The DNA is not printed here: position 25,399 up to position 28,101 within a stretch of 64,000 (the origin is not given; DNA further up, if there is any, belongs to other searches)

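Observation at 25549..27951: Unusual fusion: caspase-like His-Cys peptidase domain + thioredoxin (WCGPC) + long helical-repeat tail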

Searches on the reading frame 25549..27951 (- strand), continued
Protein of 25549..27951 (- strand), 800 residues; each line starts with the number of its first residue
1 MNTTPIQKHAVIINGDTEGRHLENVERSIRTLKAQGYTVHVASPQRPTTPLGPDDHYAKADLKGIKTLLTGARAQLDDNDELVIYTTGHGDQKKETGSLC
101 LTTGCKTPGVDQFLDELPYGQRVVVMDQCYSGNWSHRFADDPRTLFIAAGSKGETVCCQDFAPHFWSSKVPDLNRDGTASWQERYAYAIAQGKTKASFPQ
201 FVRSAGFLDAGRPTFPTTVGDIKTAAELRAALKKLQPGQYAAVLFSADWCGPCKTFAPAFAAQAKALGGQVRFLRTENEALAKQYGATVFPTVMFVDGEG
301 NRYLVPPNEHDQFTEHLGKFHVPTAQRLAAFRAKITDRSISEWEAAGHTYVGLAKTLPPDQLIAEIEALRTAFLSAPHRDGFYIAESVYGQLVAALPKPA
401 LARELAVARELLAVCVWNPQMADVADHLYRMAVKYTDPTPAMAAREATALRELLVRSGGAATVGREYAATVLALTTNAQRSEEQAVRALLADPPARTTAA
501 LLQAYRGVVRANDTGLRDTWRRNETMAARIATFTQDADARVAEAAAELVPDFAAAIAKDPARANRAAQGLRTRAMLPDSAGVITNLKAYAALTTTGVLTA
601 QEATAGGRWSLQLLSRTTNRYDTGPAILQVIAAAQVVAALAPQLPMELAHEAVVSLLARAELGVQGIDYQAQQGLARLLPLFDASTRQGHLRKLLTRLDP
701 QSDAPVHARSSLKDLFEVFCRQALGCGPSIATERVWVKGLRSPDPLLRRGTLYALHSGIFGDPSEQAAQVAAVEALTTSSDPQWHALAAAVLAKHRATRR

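Call 47: search_protein_families(library=pfam, alignment_id=A3, max_evalue=0.001)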
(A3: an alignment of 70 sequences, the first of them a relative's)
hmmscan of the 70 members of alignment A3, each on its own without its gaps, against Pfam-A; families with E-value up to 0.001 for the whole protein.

A. member 1, P0001 (800 aa): 3 families
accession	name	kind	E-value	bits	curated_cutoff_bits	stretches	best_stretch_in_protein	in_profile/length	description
PF00085.26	Thioredoxin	-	4e-11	43.3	23.5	1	238-311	18-95/103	Thioredoxin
PF13098.12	Thioredoxin_2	-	1.3e-05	25.9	27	1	238-303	5-88/104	Thioredoxin-like domain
PF14595.12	Thioredoxin_9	-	2e-05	25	25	1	223-302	27-110/129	Thioredoxin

B. families by the number of members that match (of 70 scanned): 41 families (the first 25 are shown)
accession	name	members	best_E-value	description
PF00085.26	Thioredoxin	52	5.1e-14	Thioredoxin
PF13098.12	Thioredoxin_2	20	5.5e-06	Thioredoxin-like domain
PF13905.12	Thioredoxin_8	18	2.6e-07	Thioredoxin-like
PF02985.28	HEAT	17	2.2e-61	HEAT repeat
PF13646.12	HEAT_2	14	7.3e-111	HEAT repeats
PF01650.23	Peptidase_C13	11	2.7e-07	Peptidase C13 family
PF14595.12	Thioredoxin_9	10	5e-06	Thioredoxin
PF12717.13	Cnd1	9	2.2e-26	non-SMC mitotic condensation complex subunit 1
PF13424.12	TPR_12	8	1e-13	Tetratricopeptide repeat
PF13513.12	HEAT_EZ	7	1.4e-36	HEAT-like repeat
PF01602.26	Adaptin_N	6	1.5e-16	Adaptin N terminal region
PF12755.13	Vac14_Fab1_bd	4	4.8e-07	Vacuolar 14 Fab1-binding region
PF13475.11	DUF4116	3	5.6e-116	Domain of unknown function (DUF4116)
PF00514.29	Arm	3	8.5e-34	Armadillo/beta-catenin-like repeat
PF20168.4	PDS5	3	5.2e-23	Sister chromatid cohesion protein PDS5 protein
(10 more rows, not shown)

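Call 48: predict_structure(alignment_id=A2)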
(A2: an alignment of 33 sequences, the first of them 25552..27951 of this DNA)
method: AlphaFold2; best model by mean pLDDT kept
length: 800 residues; sequences in the alignment: 33
mean_pLDDT: 85.9   pTM: 0.69
mean pLDDT of the five models: 85.9, 84.5, 84.3, 83.0, 81.0
residues with pLDDT >= 90: 356; 70-90: 359; 50-70: 78; < 50: 7
segments of 3 or more residues with pLDDT < 50: 798-800
pLDDT, mean of each block of 10 residues (from residue 1): 82 94 97 97 97 96 93 94 93 71 78 91 91 78 92 82 95 90 94 77 90 93 96 94 97 96 94 97 93 94 92 89 88 82 82 89 90 71 76 88 87 78 79 83 90 88 87 87 89 86 86 62 83 92 93 92 95 80 93 93 95 75 79 90 90 89 85 90 90 87 81 89 83 78 82 67 52 62 60 52
secondary structure, 60 per line:
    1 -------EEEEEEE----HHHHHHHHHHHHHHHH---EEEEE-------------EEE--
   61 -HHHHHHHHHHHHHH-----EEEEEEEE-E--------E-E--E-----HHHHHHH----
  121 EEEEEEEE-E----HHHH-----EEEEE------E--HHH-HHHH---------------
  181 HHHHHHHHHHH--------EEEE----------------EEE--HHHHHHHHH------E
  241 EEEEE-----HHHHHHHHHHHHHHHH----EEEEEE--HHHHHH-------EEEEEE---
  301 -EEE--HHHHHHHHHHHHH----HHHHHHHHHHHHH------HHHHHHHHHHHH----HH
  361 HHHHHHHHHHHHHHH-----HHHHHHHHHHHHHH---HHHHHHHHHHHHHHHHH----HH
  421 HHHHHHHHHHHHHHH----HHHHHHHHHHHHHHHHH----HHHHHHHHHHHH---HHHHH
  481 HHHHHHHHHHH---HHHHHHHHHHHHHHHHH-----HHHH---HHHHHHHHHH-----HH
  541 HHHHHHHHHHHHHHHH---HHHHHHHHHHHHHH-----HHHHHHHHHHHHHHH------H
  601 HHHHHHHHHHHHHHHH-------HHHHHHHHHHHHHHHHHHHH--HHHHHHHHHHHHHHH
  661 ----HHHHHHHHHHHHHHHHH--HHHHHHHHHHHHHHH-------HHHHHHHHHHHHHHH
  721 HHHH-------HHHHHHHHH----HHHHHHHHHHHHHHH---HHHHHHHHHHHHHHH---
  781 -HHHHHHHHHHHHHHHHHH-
elements in order (helices of 4 or more, strands of 3 or more residues): E8-14 H19-34 E38-42 E56-58 H62-75 E81-88 H110-116 E121-128 H135-138 E144-148 H162-165 H181-191 E200-203 E220-222 H225-233 E240-245 H251-266 E271-276 H279-284 E292-297 E302-304 H307-319 H324-336 H343-354 H359-375 H381-394 H398-414 H419-435 H440-456 H461-472 H476-491 H495-511 H517-520 H524-533 H539-556 H560-573 H579-593 H600-616 H624-643 H646-660 H665-681 H684-698 H706-724 H732-740 H745-759 H763-777 H782-799

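Call 62: search_protein_families(library=pfam, proteins=[L001:5338-6501:-], max_evalue=0.01)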
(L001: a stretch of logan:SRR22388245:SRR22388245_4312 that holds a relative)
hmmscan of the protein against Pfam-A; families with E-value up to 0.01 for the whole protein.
L001:5338-6501:- (387 aa): 3 families
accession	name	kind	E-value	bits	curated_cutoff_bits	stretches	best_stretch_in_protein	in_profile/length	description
PF13635.12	DUF4143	-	1.8e-31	109.5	28.1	1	175-325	3-158/160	Domain of unknown function (DUF4143)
PF13173.12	AAA_14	-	3.7e-18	66.2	27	1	17-132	2-128/129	AAA domain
PF13401.12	AAA_22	-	0.0015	19.3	27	0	68-102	85-123/130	AAA domain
